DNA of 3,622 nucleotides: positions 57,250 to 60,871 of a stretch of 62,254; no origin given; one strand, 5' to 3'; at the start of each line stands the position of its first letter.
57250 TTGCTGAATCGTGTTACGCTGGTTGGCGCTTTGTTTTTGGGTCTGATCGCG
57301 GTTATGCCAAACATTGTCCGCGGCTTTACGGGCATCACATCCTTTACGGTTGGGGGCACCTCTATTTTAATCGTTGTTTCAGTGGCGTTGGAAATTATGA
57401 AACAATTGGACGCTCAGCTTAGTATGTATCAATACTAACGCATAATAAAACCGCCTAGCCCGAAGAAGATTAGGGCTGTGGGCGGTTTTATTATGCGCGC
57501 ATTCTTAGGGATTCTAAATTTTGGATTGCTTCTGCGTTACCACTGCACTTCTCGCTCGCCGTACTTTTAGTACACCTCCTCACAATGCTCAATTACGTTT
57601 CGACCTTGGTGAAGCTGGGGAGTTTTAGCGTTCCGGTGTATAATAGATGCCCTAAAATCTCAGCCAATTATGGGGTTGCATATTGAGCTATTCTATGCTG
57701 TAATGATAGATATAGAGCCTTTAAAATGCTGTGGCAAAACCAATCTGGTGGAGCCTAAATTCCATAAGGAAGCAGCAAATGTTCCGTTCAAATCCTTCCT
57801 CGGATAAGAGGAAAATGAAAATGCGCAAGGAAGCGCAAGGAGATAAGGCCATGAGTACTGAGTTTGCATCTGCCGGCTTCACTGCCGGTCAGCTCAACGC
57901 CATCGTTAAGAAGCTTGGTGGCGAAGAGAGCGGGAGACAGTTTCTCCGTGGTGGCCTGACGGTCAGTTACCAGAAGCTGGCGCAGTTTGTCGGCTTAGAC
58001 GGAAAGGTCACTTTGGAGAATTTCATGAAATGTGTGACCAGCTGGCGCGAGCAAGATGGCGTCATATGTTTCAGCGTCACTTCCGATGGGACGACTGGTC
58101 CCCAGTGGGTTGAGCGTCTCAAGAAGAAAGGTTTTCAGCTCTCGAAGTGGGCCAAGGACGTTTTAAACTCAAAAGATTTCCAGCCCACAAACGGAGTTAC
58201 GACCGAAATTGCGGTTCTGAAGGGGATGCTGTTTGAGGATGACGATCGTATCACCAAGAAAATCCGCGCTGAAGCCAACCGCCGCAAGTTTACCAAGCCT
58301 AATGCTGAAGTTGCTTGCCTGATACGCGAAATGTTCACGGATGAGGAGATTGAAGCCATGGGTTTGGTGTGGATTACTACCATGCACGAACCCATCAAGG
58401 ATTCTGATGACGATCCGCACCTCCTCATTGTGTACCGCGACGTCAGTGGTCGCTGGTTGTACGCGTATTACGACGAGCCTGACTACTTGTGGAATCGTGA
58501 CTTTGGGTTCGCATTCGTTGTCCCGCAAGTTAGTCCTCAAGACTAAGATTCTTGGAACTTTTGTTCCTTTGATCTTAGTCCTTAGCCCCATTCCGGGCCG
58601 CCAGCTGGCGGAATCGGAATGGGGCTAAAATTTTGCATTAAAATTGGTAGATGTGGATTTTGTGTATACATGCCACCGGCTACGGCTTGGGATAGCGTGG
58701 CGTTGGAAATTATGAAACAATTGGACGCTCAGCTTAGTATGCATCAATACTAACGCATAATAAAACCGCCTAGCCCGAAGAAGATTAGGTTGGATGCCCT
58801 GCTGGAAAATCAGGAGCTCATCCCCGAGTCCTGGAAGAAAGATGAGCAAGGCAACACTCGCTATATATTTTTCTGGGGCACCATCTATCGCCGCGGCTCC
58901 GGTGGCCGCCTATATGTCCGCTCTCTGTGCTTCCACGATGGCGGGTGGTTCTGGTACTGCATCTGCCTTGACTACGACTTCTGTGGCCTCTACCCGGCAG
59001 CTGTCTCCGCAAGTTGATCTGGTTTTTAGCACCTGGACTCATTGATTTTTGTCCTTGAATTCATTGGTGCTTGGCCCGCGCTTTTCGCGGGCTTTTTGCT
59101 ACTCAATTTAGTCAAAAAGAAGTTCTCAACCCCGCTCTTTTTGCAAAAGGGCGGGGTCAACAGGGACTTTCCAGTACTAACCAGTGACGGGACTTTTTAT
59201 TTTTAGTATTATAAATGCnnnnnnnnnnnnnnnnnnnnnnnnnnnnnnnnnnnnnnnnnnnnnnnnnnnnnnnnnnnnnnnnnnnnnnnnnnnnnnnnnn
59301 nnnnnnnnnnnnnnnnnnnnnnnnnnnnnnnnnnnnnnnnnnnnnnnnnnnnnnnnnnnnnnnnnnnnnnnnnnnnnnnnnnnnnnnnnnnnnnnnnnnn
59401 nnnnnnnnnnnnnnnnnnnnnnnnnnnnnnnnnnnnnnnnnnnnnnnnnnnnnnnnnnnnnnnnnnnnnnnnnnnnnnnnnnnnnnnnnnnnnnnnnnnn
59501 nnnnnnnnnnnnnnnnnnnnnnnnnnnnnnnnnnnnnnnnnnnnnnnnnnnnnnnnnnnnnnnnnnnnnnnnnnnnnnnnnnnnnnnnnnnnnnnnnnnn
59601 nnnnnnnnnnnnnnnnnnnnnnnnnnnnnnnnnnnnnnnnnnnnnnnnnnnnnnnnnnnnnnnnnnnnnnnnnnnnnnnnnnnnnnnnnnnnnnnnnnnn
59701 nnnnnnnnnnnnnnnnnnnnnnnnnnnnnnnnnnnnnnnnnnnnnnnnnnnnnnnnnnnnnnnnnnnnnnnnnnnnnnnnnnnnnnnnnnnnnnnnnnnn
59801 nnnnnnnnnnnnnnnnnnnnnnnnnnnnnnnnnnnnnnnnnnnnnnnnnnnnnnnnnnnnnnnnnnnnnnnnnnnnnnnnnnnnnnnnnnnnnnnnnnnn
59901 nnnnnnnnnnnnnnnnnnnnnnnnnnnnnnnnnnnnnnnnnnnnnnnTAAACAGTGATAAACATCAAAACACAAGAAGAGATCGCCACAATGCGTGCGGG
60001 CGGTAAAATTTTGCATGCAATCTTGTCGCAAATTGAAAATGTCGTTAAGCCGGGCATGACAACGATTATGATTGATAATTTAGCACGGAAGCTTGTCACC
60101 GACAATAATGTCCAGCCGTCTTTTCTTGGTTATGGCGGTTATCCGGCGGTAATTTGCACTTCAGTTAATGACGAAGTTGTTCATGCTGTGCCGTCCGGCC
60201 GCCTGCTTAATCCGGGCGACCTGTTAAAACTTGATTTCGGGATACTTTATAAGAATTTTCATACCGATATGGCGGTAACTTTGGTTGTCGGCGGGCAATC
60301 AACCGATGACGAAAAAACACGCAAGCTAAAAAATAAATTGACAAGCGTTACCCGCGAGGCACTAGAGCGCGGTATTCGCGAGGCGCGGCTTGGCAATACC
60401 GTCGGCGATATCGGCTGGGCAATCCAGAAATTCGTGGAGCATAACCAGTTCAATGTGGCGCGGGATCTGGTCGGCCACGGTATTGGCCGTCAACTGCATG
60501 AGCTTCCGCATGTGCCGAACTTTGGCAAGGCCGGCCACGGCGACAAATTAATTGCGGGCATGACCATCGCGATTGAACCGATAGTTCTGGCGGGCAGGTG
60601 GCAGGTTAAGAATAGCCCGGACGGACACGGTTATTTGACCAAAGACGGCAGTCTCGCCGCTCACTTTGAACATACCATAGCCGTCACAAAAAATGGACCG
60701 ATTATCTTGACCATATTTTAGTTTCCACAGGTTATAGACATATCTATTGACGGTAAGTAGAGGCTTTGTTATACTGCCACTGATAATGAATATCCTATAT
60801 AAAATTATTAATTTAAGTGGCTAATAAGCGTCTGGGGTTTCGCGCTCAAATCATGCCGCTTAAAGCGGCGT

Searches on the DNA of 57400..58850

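Call 31: search_rna_families(source=window, start=57400, end=58850, threshold=evalue, max_evalue=10)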
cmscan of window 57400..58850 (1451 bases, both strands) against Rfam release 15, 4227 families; matches with E-value up to 10: 4.
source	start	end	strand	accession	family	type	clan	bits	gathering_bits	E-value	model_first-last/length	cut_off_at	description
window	57438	57498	+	RF03796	mir-5984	Gene; miRNA;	-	28.5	95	0.0041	1-74/74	no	mir-5984 microRNA precursor family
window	57438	57498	-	RF03796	mir-5984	Gene; miRNA;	-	26.5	95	0.015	1-74/74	no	mir-5984 microRNA precursor family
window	58582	58626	+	RF04087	MIR5565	Gene; miRNA;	-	16.7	80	2.7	1-109/109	no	MIR5565 microRNA precursor family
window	57428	57506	-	RF04210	MIR8643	Gene; miRNA;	-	15.8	135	7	1-150/150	no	MIR8643 microRNA precursor family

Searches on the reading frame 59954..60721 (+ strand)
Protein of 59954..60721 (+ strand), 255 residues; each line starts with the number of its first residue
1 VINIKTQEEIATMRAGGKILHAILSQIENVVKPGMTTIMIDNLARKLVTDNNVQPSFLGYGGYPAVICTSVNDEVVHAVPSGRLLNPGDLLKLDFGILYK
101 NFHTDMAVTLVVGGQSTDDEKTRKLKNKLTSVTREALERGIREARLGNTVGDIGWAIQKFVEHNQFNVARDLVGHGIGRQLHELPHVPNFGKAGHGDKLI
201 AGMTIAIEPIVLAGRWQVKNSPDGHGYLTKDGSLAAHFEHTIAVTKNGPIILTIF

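Call 96: find_encoding_contigs(protein=window:59954-60721:+, flank=10000, max_places=2)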
Protein window:59954-60721:+ (255 aa): 4 contigs read that carry it; 2 places shown.
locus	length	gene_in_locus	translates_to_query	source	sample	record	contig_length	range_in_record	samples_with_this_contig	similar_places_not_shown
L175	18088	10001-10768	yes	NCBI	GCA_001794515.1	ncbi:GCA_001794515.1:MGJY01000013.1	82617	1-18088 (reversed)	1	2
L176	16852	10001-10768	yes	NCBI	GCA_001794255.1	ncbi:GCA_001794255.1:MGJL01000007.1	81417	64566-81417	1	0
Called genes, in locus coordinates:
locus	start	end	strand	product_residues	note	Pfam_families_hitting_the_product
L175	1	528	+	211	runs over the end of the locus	PF05316:VAR1 (faint), PF07650:KH_2, PF00189:Ribosomal_S3_C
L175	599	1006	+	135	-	PF00252:Ribosomal_L16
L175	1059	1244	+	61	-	PF00831:Ribosomal_L29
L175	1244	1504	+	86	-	PF00366:Ribosomal_S17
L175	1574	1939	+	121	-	PF00238:Ribosomal_L14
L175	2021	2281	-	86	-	-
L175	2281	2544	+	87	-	-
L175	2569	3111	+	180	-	PF00281:Ribosomal_L5, PF00673:Ribosomal_L5_C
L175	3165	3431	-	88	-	-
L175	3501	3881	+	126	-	PF00410:Ribosomal_S8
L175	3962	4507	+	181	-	PF00347:Ribosomal_L6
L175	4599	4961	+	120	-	PF00861:Ribosomal_L18p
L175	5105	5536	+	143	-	PF00333:Ribosomal_S5, PF03719:Ribosomal_S5_C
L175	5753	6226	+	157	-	PF00828:Ribosomal_L27A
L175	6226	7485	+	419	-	PF00344:SecY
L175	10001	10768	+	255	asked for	PF00557:Peptidase_M24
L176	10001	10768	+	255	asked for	PF00557:Peptidase_M24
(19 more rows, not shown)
